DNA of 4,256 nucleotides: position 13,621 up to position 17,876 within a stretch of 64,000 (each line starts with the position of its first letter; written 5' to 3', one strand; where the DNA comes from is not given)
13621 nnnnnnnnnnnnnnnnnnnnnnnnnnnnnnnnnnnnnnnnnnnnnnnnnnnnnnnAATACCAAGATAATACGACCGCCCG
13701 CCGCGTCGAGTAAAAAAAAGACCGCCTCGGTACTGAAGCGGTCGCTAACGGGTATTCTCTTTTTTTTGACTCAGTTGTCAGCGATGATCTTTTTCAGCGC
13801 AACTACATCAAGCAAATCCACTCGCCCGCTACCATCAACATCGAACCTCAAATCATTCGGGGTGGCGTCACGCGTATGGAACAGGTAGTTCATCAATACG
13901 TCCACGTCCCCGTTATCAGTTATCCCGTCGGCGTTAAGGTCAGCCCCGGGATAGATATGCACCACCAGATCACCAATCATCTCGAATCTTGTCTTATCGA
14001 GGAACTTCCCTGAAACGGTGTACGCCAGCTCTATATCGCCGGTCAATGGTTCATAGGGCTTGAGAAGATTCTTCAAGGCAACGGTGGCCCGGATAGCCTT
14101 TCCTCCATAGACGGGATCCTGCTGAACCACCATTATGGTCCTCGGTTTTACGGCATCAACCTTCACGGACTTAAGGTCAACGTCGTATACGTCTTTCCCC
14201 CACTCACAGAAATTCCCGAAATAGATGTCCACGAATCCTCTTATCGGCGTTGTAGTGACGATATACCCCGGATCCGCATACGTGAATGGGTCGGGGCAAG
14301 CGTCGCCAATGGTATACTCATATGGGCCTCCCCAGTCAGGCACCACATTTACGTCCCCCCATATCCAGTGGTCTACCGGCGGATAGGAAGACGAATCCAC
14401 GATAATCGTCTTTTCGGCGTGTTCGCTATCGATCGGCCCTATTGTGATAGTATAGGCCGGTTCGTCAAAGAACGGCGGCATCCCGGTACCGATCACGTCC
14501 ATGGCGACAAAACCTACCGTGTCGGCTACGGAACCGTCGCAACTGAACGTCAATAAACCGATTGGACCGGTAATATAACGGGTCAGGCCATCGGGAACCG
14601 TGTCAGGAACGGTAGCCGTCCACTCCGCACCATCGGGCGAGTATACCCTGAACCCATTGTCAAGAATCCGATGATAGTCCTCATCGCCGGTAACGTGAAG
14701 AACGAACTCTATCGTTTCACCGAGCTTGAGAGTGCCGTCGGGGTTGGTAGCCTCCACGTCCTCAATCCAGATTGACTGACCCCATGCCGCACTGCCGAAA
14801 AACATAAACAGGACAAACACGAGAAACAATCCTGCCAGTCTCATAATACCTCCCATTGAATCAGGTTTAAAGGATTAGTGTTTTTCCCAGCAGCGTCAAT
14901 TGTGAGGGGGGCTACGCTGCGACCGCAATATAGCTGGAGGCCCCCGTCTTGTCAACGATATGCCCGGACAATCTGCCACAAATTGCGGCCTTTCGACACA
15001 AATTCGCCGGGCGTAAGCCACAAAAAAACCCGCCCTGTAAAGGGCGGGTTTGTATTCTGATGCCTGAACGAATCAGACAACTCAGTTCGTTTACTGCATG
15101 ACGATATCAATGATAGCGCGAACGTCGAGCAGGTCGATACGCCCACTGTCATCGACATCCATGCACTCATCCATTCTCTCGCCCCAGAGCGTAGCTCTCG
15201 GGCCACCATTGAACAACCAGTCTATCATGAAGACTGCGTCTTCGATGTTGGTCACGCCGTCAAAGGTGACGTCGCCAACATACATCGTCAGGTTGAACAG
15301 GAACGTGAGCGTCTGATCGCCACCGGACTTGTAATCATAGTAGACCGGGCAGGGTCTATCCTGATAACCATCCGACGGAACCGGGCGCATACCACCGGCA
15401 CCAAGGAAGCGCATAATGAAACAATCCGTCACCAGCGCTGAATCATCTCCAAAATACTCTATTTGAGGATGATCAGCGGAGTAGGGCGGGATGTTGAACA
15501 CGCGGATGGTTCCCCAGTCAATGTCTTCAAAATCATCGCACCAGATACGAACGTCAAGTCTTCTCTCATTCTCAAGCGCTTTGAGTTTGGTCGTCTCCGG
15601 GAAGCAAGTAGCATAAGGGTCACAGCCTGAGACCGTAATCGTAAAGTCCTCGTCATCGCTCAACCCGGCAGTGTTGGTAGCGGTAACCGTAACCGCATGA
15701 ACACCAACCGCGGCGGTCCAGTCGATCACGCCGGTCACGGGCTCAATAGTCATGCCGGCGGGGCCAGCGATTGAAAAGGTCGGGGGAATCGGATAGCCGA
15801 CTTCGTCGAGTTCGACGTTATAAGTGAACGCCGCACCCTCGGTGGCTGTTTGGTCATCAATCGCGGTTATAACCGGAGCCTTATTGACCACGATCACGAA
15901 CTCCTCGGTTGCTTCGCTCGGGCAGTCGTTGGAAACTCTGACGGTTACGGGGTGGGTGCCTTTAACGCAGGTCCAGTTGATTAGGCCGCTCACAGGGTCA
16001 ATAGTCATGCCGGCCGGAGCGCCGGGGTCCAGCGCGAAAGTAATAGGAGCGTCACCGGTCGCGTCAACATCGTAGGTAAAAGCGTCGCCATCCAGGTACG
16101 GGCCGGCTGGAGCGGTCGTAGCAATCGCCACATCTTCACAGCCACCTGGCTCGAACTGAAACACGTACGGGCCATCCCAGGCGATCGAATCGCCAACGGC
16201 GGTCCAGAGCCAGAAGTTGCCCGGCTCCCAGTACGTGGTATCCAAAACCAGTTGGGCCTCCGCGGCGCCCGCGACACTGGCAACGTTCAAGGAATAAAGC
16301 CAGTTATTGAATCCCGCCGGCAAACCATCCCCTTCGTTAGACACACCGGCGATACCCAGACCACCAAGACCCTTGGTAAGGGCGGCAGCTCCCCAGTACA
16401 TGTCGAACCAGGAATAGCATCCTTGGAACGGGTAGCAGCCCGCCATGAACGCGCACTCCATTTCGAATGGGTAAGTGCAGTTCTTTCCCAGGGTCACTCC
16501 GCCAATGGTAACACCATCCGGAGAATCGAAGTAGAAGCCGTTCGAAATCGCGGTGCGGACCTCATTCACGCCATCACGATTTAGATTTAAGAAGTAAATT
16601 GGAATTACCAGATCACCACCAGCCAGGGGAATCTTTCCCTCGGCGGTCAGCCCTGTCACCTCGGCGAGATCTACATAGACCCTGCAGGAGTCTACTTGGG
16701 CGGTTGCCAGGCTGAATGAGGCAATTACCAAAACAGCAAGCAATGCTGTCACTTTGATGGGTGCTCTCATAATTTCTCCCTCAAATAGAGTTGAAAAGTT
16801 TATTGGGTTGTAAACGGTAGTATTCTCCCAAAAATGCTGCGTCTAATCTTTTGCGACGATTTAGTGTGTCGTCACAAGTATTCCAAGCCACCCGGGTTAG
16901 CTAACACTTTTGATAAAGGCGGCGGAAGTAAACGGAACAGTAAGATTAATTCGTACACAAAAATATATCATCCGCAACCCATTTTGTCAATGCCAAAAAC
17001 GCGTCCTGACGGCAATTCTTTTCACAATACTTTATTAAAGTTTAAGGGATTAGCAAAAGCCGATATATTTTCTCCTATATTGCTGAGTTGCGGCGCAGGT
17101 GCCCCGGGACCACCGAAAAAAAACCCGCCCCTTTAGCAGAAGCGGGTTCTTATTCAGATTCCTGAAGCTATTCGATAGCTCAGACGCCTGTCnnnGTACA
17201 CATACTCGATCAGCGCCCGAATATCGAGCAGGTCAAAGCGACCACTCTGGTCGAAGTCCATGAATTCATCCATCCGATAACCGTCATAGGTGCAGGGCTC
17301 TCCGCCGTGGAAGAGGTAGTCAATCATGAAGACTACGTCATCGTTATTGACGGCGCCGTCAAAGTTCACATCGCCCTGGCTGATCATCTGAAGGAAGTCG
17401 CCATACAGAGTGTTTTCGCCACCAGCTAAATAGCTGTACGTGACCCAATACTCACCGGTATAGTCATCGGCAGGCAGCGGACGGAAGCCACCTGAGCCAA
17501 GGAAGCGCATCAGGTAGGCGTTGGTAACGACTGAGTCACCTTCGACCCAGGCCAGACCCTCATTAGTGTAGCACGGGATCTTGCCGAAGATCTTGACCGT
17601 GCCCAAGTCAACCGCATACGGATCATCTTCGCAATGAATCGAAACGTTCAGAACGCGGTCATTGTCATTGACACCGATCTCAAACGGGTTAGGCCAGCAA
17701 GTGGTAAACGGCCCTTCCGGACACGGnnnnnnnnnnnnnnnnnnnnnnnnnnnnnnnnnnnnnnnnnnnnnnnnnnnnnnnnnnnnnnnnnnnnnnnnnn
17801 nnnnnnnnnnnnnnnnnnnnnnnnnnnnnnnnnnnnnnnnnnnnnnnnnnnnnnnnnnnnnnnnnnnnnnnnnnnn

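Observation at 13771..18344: Three-member monocistronic exoprotein family whose N-domain may be cohesin-like, so cohesin and dockerin would sit in one polypeptide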

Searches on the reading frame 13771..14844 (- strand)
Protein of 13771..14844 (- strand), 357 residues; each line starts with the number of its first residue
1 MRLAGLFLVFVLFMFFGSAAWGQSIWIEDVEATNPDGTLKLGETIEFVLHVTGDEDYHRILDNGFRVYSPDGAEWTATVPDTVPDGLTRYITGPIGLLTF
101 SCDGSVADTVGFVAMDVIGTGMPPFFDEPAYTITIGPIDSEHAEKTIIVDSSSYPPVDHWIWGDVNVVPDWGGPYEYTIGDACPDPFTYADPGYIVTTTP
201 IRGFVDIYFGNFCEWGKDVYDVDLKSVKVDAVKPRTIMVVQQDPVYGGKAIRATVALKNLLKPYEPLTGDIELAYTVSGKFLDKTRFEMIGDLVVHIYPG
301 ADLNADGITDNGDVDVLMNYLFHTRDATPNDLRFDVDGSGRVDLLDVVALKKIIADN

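Call 3: search_protein_families(library=pfam, proteins=[window:13771-14844:-], max_evalue=1)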
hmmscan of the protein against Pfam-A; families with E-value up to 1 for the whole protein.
window:13771-14844:- (357 aa): 2 families
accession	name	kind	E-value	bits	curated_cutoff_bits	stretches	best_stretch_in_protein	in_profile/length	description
PF00404.24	Dockerin_1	-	2.8e-05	24.7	22.9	1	302-354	3-56/57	Dockerin type I domain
PF18222.6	PilN_bio_d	-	0.078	13.7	25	1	221-258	17-54/102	PilN biogenesis protein dimerization domain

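Call 4: search_protein_families(library=ncbifam, proteins=[window:13771-14844:-], max_evalue=1)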
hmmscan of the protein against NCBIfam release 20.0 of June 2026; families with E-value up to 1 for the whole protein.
window:13771-14844:- (357 aa): 0 families

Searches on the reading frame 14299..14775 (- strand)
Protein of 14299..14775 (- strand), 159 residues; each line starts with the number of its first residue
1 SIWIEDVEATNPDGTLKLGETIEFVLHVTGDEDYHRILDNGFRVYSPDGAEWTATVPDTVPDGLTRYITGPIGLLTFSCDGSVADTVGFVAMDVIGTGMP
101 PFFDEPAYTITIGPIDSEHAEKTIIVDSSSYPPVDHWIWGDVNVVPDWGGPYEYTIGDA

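Call 61: find_related_loci(query=A7, collection=genome_contigs, flank=4000)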
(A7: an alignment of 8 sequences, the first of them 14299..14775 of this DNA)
Query A7 (159 aa) in genome_contigs; peptide patterns used: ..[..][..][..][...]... (x = any residue, [..] = any of these).
190 stretches matched a pattern; 139 encode a relative of the query (tblastn E <= 1e-3); the best 80 are kept; 79 distinct loci.
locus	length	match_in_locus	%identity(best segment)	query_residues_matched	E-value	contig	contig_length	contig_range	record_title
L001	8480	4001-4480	44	1-158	2e-38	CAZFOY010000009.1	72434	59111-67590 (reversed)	MAG TPA_asm: uncultured Ignavibacteriales bacterium isolate binchicken_co224_254 genome assembly, contig: NODE_204_lengt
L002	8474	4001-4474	46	1-158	2e-37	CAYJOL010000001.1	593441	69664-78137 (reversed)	MAG TPA_asm: uncultured Ignavibacteriales bacterium isolate ERP124720_co1_93 genome assembly, contig: NODE_15_length_593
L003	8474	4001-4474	41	1-158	2e-36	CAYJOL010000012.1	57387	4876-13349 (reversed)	MAG TPA_asm: uncultured Ignavibacteriales bacterium isolate ERP124720_co1_93 genome assembly, contig: NODE_759_length_57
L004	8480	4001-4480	41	1-158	9e-36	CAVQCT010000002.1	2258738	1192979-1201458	MAG: uncultured candidate division Zixibacteria bacterium isolate MFD02416.bin.1.319 genome assembly, contig: contig_146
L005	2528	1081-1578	45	1-158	1e-35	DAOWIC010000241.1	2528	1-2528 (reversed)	MAG TPA_asm: Calditrichota bacterium isolate CSMAG_2033 CSMAG_2033_k141_69589_length_2528_cov_10.0000, whole genome shot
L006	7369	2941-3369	43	16-159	3e-35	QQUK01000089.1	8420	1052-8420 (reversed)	MAG: Calditrichaeota bacterium isolate CLD4 1923, whole genome shotgun sequence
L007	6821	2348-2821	44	1-159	6e-35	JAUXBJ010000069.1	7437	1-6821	MAG: bacterium isolate CSMAG_2796 CSMAG_2796_k117_6425668_length_7437_cov_36.9016, whole genome shotgun sequence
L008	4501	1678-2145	44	1-156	8e-35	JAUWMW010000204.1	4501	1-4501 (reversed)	MAG: bacterium isolate CSMAG_2408 CSMAG_2408_k141_15918_length_4501_cov_42.8612, whole genome shotgun sequence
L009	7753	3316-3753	43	15-158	1e-33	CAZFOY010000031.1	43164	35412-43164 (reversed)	MAG TPA_asm: uncultured Ignavibacteriales bacterium isolate binchicken_co224_254 genome assembly, contig: NODE_644_lengt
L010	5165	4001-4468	42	2-157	4e-33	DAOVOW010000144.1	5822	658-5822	MAG TPA_asm: bacterium isolate CSMAG_1533 CSMAG_1533_k141_1708136_length_5822_cov_25.0729, whole genome shotgun sequence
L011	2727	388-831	43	11-158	4e-32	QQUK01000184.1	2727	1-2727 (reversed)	MAG: Calditrichaeota bacterium isolate CLD4 12319, whole genome shotgun sequence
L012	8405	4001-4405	48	24-159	5e-32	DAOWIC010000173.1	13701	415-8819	MAG TPA_asm: Calditrichota bacterium isolate CSMAG_2033 CSMAG_2033_k141_893820_length_13701_cov_21.0000, whole genome sh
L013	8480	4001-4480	45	1-156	7e-32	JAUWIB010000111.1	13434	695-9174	MAG: bacterium isolate CSMAG_2283 CSMAG_2283_k141_496639_length_13434_cov_12.9603, whole genome shotgun sequence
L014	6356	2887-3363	44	1-159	2e-31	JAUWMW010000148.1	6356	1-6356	MAG: bacterium isolate CSMAG_2408 CSMAG_2408_k141_354654_length_6356_cov_36.0000, whole genome shotgun sequence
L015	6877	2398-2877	44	1-156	2e-31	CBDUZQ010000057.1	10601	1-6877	MAG TPA_asm: uncultured bacterium isolate SRR22302363_binner12_Refined_60 genome assembly, contig: ERZ25749332.3614, who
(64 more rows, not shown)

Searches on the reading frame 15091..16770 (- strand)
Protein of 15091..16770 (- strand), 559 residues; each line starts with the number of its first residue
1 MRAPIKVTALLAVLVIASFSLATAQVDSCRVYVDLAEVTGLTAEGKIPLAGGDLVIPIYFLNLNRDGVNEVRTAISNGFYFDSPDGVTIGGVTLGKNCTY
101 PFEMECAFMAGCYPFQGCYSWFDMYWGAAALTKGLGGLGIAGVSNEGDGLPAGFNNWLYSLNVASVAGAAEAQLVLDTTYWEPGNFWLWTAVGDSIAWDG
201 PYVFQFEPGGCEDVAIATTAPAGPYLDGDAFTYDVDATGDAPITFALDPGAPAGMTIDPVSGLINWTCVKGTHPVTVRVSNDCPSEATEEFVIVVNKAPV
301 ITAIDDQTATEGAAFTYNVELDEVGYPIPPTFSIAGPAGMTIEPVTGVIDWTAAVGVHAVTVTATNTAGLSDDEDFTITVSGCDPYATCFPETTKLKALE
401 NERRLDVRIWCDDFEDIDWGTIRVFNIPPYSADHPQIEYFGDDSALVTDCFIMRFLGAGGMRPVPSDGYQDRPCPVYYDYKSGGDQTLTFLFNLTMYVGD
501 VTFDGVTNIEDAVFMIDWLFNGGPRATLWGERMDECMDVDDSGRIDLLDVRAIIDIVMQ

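Call 3: search_protein_families(library=pfam, proteins=[window:15091-16770:-], max_evalue=1)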
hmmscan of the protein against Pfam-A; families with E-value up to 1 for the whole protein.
window:15091-16770:- (559 aa): 7 families
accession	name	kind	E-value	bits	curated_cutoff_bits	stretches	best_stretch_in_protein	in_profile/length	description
PF05345.18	He_PIG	-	8.5e-19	68.2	24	2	298-381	1-96/96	Putative Ig domain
PF00801.26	PKD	-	0.0019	18.6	23.5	0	354-373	55-74/80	PKD domain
PF00404.24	Dockerin_1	-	0.016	15.8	22.9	1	499-554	2-53/57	Dockerin type I domain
PF18911.6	PKD_4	-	0.033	14.7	27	0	296-320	1-25/85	PKD domain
PF19408.5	PKD_6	-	0.066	14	25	0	337-376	39-80/82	PKD-like domain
PF03684.18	UPF0179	-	0.17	12.3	25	1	278-320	49-94/140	Uncharacterised protein family (UPF0179)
PF18957.6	RibLong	-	0.62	11.4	27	0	243-279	36-76/93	Long Rib domain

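Call 4: search_protein_families(library=ncbifam, proteins=[window:15091-16770:-], max_evalue=1)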
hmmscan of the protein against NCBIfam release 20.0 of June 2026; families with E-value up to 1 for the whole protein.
window:15091-16770:- (559 aa): 1 family
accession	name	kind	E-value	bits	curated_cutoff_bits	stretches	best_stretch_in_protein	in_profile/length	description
NF040680.1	chromo_anti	equivalog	0.11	12.3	86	1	356-388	21-51/133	enediyne antibiotic chromoprotein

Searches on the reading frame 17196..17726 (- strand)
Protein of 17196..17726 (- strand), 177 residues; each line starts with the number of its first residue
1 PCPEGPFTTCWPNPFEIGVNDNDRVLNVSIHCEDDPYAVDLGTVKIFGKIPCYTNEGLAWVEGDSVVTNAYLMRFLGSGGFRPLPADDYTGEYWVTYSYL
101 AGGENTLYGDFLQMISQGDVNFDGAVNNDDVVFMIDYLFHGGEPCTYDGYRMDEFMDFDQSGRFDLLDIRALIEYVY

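Call 38: predict_structure(alignment_id=A4)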
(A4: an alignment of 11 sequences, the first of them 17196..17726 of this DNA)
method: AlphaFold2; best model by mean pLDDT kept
length: 177 residues; sequences in the alignment: 11
mean_pLDDT: 81.7   pTM: 0.64
mean pLDDT of the five models: 81.7, 67.7, 55.4, 46.6, 40.1
residues with pLDDT >= 90: 63; 70-90: 73; 50-70: 38; < 50: 3
segments of 3 or more residues with pLDDT < 50: 80-82
pLDDT, mean of each block of 10 residues (from residue 1): 87 71 81 93 94 93 94 70 63 95 95 70 76 86 68 70 80 83
secondary structure, 60 per line:
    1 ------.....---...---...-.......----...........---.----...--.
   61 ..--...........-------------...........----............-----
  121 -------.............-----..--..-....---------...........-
elements in order: E7-11 E15-17 E25-31 E39-46 E60-62 E65-71 H72-75 E89-99 E104-115 H128-140 H153-156 H166-176

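Call 40: fold_search(model_id=the predicted structure, library=pdb)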
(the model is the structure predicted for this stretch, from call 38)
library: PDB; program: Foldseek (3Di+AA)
matches with E <= 10: 1345; with E <= 0.001: 1
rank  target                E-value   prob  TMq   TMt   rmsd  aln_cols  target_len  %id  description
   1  2xy2                  8.3e-04  1.00  0.30  0.29   5.7       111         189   12  CRYSTAL STRUCTURE OF NCAM2 IG1-2 (released 2011-02-23)
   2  1epf_A                3.0e-03  0.97  0.29  0.27   6.2       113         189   14  CRYSTAL STRUCTURE OF THE TWO N-TERMINAL IMMUNOGLOBULIN DOMAINS OF THE NEURAL CELL ADHESION MOLECULE (NCAM) (released 2000-10-09)
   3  5aea_A                3.4e-03  0.97  0.27  0.40   6.8       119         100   14  Crystal structure of human NCAM domain 1 (released 2016-04-13)
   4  2p9r_B                3.4e-03  0.96  0.28  0.42   7.5       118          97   14  Human alpha2-macroglogulin is composed of multiple domains, as predicted by homology with complement component C3 (released 2007-08-21)
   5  5icu                  4.1e-03  0.94  0.28  0.40   7.5       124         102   10  The crystal structure of CopC from Methylosinus trichosporium OB3b (released 2016-04-06)
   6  2p9r_A                4.3e-03  0.98  0.29  0.44   7.1       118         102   14  Human alpha2-macroglogulin is composed of multiple domains, as predicted by homology with complement component C3 (released 2007-08-21)
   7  1epf_C                5.2e-03  0.99  0.33  0.32   5.4       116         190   14  CRYSTAL STRUCTURE OF THE TWO N-TERMINAL IMMUNOGLOBULIN DOMAINS OF THE NEURAL CELL ADHESION MOLECULE (NCAM) (released 2000-10-09)
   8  2wim_B                5.2e-03  0.97  0.30  0.22   5.9       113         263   12  Crystal structure of NCAM2 IG1-3 (released 2010-08-25)
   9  5l5g_B                5.5e-03  0.99  0.37  0.10   5.1       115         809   13  Plexin A2 full extracellular region, domains 1 to 8 modeled, data to 10 angstrom (released 2016-07-06)
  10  1epf_B                5.9e-03  0.98  0.32  0.31   5.6       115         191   15  CRYSTAL STRUCTURE OF THE TWO N-TERMINAL IMMUNOGLOBULIN DOMAINS OF THE NEURAL CELL ADHESION MOLECULE (NCAM) (released 2000-10-09)
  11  5v52_B                9.6e-03  0.75  0.26  0.37   7.0       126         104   10  Structure of TIGIT bound to nectin-2 (CD112) (released 2017-05-24)
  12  6xi1_AAA              1.0e-02  0.85  0.27  0.15   7.2       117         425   11  Crystal structure of tetra-tandem repeat in extending RTX adhesin from Aeromonas hydrophila (released 2020-10-14)
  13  2ncm_MODEL_1_A        1.1e-02  0.84  0.27  0.40   7.6       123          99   14  NEURAL CELL ADHESION MOLECULE, NMR, 20 STRUCTURES (released 1997-03-12)
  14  9ezw_G                1.2e-02  0.90  0.29  0.40   7.5       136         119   10  Structure of the single-domain antibody VHH_h3 in complex with human Vsig4 (released 2025-10-29)
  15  5dzl_D                1.6e-02  0.95  0.30  0.45   6.2       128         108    9  Crystal structure of the protein human CEACAM1 (released 2015-10-07)
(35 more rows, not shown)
